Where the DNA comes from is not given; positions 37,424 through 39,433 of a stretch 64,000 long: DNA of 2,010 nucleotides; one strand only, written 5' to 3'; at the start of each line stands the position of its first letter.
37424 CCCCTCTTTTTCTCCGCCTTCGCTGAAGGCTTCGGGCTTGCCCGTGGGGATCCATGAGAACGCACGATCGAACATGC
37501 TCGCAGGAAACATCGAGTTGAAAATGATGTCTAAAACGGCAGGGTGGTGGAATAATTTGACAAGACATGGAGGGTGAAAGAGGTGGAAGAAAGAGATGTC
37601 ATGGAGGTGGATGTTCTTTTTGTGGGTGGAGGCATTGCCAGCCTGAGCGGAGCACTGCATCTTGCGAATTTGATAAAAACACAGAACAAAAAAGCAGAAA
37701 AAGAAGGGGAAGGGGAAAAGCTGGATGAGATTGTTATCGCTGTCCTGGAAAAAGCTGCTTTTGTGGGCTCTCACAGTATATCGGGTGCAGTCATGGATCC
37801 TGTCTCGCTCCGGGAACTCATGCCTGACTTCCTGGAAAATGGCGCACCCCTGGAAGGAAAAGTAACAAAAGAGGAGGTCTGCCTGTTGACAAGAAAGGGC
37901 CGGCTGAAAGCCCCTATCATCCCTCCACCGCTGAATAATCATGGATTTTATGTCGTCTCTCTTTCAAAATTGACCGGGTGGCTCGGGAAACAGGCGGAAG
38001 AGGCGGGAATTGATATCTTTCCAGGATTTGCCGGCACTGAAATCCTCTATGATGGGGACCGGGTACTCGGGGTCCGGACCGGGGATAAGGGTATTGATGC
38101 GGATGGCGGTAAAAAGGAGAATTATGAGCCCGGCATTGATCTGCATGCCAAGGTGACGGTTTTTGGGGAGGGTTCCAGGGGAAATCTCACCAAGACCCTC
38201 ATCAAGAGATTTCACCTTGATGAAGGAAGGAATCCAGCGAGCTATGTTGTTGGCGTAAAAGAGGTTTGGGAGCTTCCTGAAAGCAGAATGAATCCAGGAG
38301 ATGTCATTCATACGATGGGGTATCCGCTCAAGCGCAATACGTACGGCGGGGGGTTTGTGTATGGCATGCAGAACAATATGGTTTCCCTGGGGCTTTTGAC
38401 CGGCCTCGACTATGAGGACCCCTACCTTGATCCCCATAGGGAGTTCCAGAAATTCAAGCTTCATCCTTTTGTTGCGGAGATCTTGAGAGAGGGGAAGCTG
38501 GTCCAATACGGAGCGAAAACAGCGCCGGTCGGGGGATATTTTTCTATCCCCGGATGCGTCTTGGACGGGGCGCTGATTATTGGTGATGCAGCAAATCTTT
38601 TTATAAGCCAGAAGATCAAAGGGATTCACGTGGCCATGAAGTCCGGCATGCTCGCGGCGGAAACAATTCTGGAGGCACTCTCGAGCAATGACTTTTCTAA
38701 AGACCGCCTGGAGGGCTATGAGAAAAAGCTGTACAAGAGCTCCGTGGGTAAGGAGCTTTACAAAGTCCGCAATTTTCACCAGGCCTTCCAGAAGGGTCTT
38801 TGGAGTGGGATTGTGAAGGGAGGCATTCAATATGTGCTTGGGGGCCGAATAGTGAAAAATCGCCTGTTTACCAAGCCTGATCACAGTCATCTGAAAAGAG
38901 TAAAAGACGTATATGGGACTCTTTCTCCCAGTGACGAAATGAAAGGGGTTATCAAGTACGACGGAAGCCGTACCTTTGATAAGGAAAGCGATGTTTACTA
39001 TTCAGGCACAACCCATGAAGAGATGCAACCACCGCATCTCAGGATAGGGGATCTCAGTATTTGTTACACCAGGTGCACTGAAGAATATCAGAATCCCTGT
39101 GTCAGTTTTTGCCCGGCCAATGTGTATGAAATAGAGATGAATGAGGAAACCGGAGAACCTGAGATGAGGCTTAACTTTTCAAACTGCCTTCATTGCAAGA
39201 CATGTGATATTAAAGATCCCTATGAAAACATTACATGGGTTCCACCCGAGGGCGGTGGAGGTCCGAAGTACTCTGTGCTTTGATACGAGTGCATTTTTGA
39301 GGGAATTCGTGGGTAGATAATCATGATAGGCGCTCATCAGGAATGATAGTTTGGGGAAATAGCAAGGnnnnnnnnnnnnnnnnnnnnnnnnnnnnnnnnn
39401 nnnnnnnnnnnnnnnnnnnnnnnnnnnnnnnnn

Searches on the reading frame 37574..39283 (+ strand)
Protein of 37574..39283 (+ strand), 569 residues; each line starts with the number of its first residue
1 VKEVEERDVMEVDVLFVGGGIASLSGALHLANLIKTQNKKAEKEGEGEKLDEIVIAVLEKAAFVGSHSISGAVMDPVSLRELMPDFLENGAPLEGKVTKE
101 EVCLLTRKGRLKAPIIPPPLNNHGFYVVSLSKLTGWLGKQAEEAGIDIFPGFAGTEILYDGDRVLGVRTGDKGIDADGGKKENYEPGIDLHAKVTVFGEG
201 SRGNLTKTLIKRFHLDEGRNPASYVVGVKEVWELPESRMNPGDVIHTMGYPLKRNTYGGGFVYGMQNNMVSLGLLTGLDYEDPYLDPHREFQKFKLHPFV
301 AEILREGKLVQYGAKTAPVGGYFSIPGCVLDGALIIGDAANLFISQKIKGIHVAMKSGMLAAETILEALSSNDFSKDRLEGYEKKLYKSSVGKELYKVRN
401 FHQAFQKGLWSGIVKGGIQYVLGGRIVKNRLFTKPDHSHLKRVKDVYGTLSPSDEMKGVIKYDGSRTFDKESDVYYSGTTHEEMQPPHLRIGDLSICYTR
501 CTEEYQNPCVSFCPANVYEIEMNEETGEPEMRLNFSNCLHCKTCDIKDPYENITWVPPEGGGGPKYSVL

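Call 60: search_protein_families(library=pfam, proteins=[window:37574-39283:+], max_evalue=0.00001)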
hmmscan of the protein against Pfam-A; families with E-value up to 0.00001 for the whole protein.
window:37574-39283:+ (569 aa): 2 families
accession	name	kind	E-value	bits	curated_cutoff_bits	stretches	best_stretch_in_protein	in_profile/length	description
PF05187.19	Fer4_ETF_QO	-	4.2e-38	130.1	24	1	466-567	3-104/104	Electron transfer flavoprotein-ubiquinone oxidoreductase, 4Fe-4S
PF21162.3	ETFQO_UQ-bd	-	8.2e-36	122.9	27.7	1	224-316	1-95/96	ETF-QO, ubiquinone-binding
